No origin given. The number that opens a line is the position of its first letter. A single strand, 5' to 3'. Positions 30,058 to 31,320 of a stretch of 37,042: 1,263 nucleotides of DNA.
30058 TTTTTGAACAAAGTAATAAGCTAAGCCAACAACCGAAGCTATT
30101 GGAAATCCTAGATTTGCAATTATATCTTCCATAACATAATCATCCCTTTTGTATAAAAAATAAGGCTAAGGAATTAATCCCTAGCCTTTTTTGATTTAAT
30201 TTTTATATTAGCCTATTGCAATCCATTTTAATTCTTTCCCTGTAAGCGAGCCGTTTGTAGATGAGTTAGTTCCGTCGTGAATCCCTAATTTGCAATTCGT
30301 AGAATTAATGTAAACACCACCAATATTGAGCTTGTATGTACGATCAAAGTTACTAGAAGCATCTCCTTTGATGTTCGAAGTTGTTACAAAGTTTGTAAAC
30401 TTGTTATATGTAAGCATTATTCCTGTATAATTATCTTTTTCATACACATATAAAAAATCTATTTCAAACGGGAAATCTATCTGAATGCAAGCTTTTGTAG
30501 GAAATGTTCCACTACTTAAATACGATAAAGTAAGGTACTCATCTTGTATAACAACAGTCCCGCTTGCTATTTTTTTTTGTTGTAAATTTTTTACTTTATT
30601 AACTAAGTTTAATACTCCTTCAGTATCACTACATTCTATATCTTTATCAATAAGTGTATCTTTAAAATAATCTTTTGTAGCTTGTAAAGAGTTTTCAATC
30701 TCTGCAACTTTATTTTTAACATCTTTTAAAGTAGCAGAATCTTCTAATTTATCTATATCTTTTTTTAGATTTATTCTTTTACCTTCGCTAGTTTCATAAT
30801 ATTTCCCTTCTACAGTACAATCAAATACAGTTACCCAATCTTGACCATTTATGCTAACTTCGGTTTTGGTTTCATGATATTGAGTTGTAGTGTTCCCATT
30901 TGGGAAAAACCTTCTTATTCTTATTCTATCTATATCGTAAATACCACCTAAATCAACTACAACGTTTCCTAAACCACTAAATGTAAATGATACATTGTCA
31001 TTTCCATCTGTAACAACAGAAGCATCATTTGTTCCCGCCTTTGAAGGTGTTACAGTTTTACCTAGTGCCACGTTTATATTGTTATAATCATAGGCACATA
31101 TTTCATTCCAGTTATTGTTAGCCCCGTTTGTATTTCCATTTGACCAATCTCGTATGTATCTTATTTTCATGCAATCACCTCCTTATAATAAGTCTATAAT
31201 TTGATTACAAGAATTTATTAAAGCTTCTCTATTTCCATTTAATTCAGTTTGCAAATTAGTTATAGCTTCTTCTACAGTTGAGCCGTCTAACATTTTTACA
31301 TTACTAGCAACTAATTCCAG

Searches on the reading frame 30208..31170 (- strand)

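Call 87: search_protein_families(library=phrogs, proteins=[window:30208-31170:-], max_evalue=0.00001)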
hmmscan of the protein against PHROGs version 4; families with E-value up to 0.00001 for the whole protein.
window:30208-31170:- (320 aa): 2 families
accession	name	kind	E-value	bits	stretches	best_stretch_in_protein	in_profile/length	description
phrog_36443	-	unknown function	6e-13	48.6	1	2-135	712-849/1238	-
phrog_21973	-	tail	4.1e-11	41.1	1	1-178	509-682/3605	tail protein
